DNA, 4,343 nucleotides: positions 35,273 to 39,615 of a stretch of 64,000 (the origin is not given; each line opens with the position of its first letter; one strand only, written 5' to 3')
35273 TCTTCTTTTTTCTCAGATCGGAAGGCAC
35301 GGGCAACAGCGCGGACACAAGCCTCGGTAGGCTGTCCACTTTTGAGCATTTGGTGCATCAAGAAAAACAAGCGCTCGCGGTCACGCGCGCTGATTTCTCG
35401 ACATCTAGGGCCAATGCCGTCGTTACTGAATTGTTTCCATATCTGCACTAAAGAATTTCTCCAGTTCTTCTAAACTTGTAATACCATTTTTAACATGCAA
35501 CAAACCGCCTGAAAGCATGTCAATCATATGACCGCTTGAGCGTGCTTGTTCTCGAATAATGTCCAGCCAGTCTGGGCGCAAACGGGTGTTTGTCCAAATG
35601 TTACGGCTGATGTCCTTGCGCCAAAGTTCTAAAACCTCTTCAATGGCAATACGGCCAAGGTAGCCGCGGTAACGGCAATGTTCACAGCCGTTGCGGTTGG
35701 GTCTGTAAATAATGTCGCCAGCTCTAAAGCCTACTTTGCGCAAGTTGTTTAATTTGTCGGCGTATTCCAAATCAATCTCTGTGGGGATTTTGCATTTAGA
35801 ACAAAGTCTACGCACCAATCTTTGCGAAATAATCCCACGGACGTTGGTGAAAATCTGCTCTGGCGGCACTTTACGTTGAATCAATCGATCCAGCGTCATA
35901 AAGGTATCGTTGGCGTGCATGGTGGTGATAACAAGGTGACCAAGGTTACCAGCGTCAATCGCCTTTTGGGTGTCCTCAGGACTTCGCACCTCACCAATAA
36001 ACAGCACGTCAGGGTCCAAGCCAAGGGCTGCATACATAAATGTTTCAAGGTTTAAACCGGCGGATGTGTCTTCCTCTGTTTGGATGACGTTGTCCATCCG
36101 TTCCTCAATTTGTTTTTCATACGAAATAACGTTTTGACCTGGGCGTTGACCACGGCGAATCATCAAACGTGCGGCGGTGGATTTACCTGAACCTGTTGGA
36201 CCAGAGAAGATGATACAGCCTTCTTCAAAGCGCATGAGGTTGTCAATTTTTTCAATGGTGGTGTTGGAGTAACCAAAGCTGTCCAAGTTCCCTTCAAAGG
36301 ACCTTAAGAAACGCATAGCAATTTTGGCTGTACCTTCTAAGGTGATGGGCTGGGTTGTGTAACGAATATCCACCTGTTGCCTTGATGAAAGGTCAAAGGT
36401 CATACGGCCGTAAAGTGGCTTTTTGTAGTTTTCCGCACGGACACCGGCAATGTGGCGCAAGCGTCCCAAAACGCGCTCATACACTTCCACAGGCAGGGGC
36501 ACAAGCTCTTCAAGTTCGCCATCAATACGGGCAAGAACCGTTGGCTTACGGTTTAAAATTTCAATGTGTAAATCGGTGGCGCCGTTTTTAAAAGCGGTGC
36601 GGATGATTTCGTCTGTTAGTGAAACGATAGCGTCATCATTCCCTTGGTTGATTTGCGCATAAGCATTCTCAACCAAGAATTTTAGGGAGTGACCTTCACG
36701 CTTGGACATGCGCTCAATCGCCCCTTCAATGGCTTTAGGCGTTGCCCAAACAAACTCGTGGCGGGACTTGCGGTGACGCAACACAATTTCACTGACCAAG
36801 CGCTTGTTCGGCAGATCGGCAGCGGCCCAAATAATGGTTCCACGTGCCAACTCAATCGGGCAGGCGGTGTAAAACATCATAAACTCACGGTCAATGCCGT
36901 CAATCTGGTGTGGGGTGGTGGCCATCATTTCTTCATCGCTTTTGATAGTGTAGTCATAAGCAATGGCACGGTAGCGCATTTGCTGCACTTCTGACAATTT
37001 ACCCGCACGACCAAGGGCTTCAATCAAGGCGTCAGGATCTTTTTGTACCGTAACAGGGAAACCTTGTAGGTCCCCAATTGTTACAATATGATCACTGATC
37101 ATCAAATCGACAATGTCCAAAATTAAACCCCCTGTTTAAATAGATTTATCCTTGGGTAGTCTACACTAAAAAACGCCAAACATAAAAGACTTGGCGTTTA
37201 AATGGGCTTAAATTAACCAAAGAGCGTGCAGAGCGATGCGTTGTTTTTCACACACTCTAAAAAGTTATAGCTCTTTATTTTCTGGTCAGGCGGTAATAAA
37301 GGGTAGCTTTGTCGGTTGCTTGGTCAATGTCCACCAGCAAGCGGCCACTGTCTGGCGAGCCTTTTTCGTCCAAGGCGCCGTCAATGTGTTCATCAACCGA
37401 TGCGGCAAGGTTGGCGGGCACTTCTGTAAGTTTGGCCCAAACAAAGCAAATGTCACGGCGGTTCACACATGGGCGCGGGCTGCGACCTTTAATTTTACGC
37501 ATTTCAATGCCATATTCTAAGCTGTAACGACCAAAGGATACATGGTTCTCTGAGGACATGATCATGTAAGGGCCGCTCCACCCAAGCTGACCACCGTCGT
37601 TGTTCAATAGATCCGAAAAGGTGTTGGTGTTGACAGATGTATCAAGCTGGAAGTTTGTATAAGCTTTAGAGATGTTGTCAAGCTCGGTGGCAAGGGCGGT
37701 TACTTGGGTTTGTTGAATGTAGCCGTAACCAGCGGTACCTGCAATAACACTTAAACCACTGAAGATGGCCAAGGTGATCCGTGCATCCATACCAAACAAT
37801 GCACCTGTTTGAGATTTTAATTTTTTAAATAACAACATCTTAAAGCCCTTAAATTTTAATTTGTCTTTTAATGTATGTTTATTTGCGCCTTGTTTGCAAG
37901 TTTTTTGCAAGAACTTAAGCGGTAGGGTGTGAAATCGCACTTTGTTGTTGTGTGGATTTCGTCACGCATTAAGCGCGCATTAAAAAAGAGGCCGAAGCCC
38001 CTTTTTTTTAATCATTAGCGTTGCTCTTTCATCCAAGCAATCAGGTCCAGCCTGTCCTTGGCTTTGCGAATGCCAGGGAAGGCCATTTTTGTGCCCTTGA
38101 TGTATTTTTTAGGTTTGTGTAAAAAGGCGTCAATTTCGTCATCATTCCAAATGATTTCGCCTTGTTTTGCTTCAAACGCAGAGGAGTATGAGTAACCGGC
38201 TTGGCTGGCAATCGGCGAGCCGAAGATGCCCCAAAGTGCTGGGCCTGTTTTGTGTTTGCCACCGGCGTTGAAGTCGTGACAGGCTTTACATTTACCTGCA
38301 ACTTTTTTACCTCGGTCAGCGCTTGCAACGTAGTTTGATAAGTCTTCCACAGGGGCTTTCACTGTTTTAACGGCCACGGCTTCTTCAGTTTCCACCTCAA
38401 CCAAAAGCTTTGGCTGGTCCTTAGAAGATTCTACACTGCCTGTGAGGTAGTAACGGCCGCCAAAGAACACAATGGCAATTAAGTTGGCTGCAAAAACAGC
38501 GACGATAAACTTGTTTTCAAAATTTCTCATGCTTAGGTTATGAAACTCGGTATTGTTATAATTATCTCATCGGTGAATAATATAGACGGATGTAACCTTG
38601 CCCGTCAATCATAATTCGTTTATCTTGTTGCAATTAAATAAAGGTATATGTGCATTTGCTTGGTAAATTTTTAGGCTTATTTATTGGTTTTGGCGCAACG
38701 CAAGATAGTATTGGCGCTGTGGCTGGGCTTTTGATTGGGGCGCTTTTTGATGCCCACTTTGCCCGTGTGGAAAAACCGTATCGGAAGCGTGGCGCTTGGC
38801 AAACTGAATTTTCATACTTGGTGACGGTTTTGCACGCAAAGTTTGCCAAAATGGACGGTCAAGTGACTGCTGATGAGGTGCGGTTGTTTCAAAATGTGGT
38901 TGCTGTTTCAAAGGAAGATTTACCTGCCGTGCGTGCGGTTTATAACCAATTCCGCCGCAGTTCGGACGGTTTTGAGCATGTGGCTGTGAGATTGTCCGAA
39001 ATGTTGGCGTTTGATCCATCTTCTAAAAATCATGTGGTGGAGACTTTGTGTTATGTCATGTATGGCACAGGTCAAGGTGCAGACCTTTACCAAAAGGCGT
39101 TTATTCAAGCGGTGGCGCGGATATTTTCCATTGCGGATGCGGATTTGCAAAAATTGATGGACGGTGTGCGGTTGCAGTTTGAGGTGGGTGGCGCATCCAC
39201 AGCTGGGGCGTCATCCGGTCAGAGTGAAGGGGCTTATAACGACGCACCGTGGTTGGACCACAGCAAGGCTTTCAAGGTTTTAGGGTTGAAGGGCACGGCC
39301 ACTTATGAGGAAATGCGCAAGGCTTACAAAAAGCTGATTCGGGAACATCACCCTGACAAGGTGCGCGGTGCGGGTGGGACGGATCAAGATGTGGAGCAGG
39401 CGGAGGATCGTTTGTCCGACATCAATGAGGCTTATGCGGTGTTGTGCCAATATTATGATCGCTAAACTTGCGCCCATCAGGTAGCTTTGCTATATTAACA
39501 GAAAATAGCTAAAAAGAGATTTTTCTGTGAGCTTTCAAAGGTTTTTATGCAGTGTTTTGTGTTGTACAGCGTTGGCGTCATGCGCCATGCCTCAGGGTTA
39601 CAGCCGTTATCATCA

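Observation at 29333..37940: Secretin-less, minimal type IV filament / T2SS-like operon with mixed T2SS and Tad-like traits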

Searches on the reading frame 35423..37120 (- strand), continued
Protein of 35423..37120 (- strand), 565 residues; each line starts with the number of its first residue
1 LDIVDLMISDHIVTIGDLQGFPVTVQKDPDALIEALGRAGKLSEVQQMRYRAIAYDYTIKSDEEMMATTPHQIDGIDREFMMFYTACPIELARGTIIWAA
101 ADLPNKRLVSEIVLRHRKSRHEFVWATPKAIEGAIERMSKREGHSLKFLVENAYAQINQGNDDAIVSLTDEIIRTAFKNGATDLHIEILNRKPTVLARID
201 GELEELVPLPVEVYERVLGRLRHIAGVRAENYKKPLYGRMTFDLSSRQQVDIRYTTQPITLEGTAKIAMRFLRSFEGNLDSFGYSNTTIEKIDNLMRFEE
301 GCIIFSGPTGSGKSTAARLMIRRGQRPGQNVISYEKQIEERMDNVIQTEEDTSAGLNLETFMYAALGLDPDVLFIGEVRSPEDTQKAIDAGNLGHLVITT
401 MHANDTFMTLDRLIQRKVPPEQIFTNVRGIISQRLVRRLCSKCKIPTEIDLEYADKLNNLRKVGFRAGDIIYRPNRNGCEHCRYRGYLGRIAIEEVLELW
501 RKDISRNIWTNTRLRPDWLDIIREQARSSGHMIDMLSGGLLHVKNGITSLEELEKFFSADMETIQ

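Call 62: get_annotated_region(hit=H88, flank=900)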
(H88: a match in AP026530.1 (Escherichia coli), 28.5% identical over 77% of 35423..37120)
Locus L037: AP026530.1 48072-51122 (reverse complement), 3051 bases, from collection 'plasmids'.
description: Escherichia coli TUM2805 plasmid pMTY2805_NA1 DNA, complete sequence
organism: Escherichia coli (NCBI taxid 562)
taxonomy: Bacteria; Pseudomonadota; Gammaproteobacteria; Enterobacterales; Enterobacteriaceae; Escherichia; Escherichia coli
host: -; source: whole organism; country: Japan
typing (MOB-suite, as given by PLSDB): non-mobilizable
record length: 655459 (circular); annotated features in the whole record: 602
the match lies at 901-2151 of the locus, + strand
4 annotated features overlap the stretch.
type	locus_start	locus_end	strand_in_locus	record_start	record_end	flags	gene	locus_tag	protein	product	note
CDS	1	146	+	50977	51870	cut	nadC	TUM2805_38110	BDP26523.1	nicotinate-nucleotide pyrophosphorylase [carboxylating]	-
CDS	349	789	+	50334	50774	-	ppdD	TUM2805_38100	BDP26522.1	prepilin peptidase-dependent protein D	-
CDS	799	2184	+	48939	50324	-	hofB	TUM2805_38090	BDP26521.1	protein transport protein HofB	-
CDS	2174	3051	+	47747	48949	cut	hofC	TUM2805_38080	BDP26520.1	protein transport protein HofC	-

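Call 63: get_annotated_region(hit=H4, flank=900)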
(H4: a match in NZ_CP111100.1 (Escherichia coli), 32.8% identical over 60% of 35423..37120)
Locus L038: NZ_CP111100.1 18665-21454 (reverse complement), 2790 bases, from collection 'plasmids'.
description: Escherichia coli strain FRIK1989 plasmid pFRIK1989, complete sequence
organism: Escherichia coli (NCBI taxid 562)
taxonomy: Bacteria; Pseudomonadota; Gammaproteobacteria; Enterobacterales; Enterobacteriaceae; Escherichia; Escherichia coli
host: -; source: Bos taurus; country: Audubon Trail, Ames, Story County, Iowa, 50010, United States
typing (MOB-suite, as given by PLSDB): non-mobilizable; replicon IncFIA,IncFIB,IncFIC
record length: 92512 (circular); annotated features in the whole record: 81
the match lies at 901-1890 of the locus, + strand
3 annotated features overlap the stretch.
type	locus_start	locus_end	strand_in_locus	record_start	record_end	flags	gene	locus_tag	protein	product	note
CDS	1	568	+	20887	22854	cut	etpD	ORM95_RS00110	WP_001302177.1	variant type II secretion system secretin EtpD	-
CDS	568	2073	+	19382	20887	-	gspE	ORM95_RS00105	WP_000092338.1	type II secretion system ATPase GspE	GO:0015628 - protein secretion by the type II secretion system [Evidence IEA]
CDS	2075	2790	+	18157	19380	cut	gspF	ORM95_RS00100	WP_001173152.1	type II secretion system inner membrane protein GspF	GO:0015628 - protein secretion by the type II secretion system [Evidence IEA]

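Call 64: get_annotated_region(hit=H94, flank=900)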
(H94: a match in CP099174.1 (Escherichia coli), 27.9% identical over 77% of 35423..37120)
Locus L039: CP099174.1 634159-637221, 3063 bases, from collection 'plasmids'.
description: Escherichia coli strain RHB23-SO-C02 plasmid unnamed1, complete sequence
organism: Escherichia coli (NCBI taxid 562)
taxonomy: Bacteria; Pseudomonadota; Gammaproteobacteria; Enterobacterales; Enterobacteriaceae; Escherichia; Escherichia coli
host: -; source: culture,Pooled soil sample collected from floor of sheep farm; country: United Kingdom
typing (MOB-suite, as given by PLSDB): non-mobilizable
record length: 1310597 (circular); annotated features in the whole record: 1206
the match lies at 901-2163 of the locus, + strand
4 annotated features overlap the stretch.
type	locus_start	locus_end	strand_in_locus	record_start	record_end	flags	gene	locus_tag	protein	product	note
CDS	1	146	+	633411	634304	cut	nadC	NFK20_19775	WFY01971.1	carboxylating nicotinate-nucleotide diphosphorylase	-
CDS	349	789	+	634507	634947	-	ppdD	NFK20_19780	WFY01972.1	prepilin peptidase-dependent pilin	-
CDS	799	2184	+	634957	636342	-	gspE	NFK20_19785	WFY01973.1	type II secretion system protein GspE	-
CDS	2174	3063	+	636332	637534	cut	hofC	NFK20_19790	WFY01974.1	protein transport protein HofC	-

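Call 65: get_annotated_region(hit=H91, flank=900)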
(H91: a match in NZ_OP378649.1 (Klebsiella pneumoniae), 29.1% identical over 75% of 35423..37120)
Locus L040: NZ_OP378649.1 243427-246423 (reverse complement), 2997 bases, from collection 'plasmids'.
description: Klebsiella pneumoniae strain KLP00155 plasmid pKLP00155_3, complete sequence
organism: Klebsiella pneumoniae (NCBI taxid 573)
taxonomy: Bacteria; Pseudomonadota; Gammaproteobacteria; Enterobacterales; Enterobacteriaceae; Klebsiella; Klebsiella pneumoniae
host: -; source: -; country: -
typing (MOB-suite, as given by PLSDB): non-mobilizable
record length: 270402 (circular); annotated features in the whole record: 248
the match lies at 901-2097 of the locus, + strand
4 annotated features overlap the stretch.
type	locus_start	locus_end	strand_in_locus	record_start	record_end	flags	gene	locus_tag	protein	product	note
CDS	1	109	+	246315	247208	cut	nadC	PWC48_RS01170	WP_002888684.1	carboxylating nicotinate-nucleotide diphosphorylase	GO:0019363 - pyridine nucleotide biosynthetic process [Evidence IEA]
CDS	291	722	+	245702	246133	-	ppdD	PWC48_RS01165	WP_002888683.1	prepilin peptidase-dependent pilin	-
CDS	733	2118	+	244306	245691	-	gspE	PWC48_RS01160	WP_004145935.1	type II secretion system protein GspE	-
CDS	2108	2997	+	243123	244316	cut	hofC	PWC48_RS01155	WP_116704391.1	protein transport protein HofC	-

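Call 66: get_annotated_region(hit=H3, flank=900)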
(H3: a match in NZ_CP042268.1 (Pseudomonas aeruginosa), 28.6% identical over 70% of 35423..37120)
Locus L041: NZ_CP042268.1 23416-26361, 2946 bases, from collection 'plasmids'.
description: Pseudomonas aeruginosa strain HOU1 plasmid pHOU1-1, complete sequence
organism: Pseudomonas aeruginosa (NCBI taxid 287)
taxonomy: Bacteria; Pseudomonadota; Gammaproteobacteria; Pseudomonadales; Pseudomonadaceae; Pseudomonas; Pseudomonas aeruginosa
host: -; source: Homo sapiens,sputum; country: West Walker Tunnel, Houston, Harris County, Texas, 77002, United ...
typing (MOB-suite, as given by PLSDB): non-mobilizable
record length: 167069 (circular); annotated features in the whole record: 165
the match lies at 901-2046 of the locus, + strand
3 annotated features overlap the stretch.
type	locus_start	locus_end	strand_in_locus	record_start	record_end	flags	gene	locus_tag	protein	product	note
CDS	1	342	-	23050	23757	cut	xcpP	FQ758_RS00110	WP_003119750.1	type II secretion system protein N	-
CDS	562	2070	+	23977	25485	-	xcpR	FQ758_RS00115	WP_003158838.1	GspE family T2SS ATPase variant XcpR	-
CDS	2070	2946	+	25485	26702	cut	xcpS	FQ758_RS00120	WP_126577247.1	GspF family T2SS innner membrane protein variant XcpS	-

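Call 67: get_annotated_region(hit=H38, flank=1200)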
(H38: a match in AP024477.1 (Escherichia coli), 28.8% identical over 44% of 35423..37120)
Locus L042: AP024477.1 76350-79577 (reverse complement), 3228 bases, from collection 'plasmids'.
description: Escherichia coli O121:H19 CEC14159 plasmid pO121_CEC14159_2 DNA, complete sequence
organism: Escherichia coli (NCBI taxid 562)
taxonomy: Bacteria; Pseudomonadota; Gammaproteobacteria; Enterobacterales; Enterobacteriaceae; Escherichia; Escherichia coli
host: -; source: Homo sapiens; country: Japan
typing (MOB-suite, as given by PLSDB): conjugative; replicon IncI-gamma/K1; relaxase MOBP; mating-pair formation MPF_I
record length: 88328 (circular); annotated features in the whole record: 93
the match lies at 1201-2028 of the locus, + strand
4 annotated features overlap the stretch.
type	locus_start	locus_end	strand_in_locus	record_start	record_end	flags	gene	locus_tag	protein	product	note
CDS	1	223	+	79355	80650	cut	-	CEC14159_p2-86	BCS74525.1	pilus assembly protein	-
CDS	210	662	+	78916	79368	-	-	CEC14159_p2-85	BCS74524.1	pilus assembly protein PilP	-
CDS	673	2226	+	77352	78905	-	bfpD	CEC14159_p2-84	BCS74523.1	DNA-binding protein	-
CDS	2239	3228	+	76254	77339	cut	bfpE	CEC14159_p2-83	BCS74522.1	transmembrane protein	-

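Call 68: get_annotated_region(hit=H42, flank=1200)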
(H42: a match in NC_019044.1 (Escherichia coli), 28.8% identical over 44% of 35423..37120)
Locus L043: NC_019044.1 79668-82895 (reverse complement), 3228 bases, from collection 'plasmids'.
description: Escherichia coli plasmid pND12_96, complete sequence
organism: Escherichia coli (NCBI taxid 562)
taxonomy: Bacteria; Pseudomonadota; Gammaproteobacteria; Enterobacterales; Enterobacteriaceae; Escherichia; Escherichia coli
host: -; source: porcine,neonatal diarrhea; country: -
typing (MOB-suite, as given by PLSDB): conjugative; replicon IncI-gamma/K1; relaxase MOBP; mating-pair formation MPF_I
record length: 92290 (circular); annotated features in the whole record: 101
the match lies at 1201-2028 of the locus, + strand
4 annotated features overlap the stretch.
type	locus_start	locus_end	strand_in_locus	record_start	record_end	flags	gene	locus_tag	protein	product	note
CDS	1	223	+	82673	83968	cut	pilO2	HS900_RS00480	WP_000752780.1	type 4b pilus protein PilO2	-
CDS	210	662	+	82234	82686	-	pilP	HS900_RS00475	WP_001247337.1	type IV pilus biogenesis protein PilP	GO:0009297 - pilus assembly [Evidence IEA]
CDS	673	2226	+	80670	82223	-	-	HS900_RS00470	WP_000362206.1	ATPase, T2SS/T4P/T4SS family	-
CDS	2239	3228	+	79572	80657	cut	-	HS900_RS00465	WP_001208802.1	type II secretion system F family protein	-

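Call 69: get_annotated_region(hit=H16, flank=900)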
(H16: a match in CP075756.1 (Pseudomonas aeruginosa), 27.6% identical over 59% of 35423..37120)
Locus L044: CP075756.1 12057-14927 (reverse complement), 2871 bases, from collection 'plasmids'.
description: Pseudomonas aeruginosa strain PaLo553 plasmid pPALO553, complete sequence
organism: Pseudomonas aeruginosa (NCBI taxid 287)
taxonomy: Bacteria; Pseudomonadota; Gammaproteobacteria; Pseudomonadales; Pseudomonadaceae; Pseudomonas; Pseudomonas aeruginosa
host: -; source: Homo sapiens,Cell culture; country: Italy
typing (MOB-suite, as given by PLSDB): non-mobilizable
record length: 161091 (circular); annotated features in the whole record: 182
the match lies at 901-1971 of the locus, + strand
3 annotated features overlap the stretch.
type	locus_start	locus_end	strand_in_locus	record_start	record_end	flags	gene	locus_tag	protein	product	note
CDS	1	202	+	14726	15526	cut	-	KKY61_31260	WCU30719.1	hypothetical protein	-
CDS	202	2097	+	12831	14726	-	tadA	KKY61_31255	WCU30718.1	Flp pilus assembly complex ATPase component TadA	-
CDS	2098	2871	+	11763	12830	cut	-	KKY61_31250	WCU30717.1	type II secretion system F family protein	-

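Call 70: get_annotated_region(hit=H61, flank=1500)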
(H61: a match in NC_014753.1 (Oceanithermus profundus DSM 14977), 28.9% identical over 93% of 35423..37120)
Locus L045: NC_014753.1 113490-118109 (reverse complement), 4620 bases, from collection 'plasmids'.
description: Oceanithermus profundus DSM 14977 plasmid pOCEPR01, complete sequence
organism: Oceanithermus profundus DSM 14977 (NCBI taxid 670487)
taxonomy: Bacteria; Deinococcota; Deinococci; Thermales; Thermaceae; Oceanithermus; Oceanithermus profundus; Oceanithermus profundus DSM 14977
host: -; source: deep sea hot vent; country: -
typing (MOB-suite, as given by PLSDB): conjugative; replicon rep_cluster_1819; relaxase MOBC; mating-pair formation MPF_T
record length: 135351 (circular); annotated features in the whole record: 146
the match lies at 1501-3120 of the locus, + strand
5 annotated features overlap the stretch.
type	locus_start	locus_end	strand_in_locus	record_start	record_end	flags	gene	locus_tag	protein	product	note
CDS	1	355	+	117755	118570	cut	-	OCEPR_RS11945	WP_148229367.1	hypothetical protein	-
CDS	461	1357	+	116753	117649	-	-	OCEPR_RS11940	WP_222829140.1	hypothetical protein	-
CDS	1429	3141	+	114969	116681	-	-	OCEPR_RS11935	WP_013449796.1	GspE/PulE family protein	GO:0009306 - protein secretion [Evidence IEA]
CDS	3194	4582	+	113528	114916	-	-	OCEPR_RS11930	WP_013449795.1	hypothetical protein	-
CDS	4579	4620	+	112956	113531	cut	-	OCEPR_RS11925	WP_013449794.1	hypothetical protein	-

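Call 71: get_annotated_region(hit=H13, flank=900)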
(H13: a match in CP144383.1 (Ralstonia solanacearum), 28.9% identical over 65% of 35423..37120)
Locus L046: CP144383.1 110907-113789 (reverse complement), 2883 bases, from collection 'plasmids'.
description: Ralstonia solanacearum strain gd-2 plasmid pRSgd, complete sequence
organism: Ralstonia solanacearum (NCBI taxid 305)
taxonomy: Bacteria; Pseudomonadota; Betaproteobacteria; Burkholderiales; Burkholderiaceae; Ralstonia; Ralstonia solanacearum
host: -; source: tobacco,whole organism; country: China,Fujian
typing (MOB-suite, as given by PLSDB): non-mobilizable
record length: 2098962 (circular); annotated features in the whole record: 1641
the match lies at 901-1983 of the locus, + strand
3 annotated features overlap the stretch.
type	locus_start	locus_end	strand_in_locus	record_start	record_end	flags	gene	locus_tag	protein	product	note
CDS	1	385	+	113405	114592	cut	gspF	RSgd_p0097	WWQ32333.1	type II secretion system F family protein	-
CDS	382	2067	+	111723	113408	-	gspE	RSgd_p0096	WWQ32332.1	GspE/PulE family protein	-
CDS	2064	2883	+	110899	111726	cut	-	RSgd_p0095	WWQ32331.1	hypothetical protein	-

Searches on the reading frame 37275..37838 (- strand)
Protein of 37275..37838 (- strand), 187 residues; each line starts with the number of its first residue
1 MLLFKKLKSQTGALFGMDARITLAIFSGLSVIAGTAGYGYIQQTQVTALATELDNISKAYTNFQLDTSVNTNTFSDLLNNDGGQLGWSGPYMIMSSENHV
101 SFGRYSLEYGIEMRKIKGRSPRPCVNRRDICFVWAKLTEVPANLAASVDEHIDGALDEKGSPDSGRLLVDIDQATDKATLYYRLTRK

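Call 3: search_protein_families(library=pfam, proteins=[window:37275-37838:-], max_evalue=0.1)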
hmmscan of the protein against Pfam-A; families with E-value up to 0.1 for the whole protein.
window:37275-37838:- (187 aa): 1 family
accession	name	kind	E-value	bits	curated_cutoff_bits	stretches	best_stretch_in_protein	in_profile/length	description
PF07372.17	DUF1491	-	0.094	13.5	25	0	142-183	9-50/104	Protein of unknown function (DUF1491)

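Call 4: search_protein_families(library=ncbifam, proteins=[window:37275-37838:-], max_evalue=0.1)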
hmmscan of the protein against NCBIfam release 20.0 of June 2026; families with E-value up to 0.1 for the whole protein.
window:37275-37838:- (187 aa): 0 families

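Call 89: search_protein_families(library=pfam, alignment_id=A8, max_evalue=0.01)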
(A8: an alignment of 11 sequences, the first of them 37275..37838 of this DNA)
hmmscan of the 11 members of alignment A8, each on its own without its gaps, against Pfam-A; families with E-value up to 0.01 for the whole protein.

A. member 1, window:37275-37838:- (187 aa): 0 families

B. families by the number of members that match (of 11 scanned): 1 family
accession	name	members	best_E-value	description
PF08334.16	T2SSG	1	0.0073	Type II secretion system (T2SS), protein G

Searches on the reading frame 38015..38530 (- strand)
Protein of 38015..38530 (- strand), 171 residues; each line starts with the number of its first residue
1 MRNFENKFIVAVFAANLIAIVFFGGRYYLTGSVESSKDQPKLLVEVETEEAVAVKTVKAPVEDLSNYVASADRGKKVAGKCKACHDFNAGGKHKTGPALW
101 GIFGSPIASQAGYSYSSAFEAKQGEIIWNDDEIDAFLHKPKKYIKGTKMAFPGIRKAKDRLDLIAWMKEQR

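Call 42: search_protein_families(library=pfam, proteins=[window:38015-38530:-], max_evalue=0.001)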
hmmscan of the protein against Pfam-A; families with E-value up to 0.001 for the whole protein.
window:38015-38530:- (171 aa): 1 family
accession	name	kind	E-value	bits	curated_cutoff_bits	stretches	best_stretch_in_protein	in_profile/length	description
PF00034.26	Cytochrom_C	-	4.2e-09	38.1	21.3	1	71-169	1-88/90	Cytochrome c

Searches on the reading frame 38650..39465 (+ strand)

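Call 42: search_protein_families(library=pfam, proteins=[window:38650-39465:+], max_evalue=0.001)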
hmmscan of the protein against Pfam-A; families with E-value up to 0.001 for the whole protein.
window:38650-39465:+ (271 aa): 2 families
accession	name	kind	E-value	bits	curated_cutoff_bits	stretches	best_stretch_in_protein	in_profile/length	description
PF00226.36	DnaJ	-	4.4e-12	46.4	27.8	1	207-267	2-55/63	DnaJ domain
PF05099.18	TerB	-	7.6e-11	42.8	24.4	1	58-169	4-116/118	Tellurite resistance protein TerB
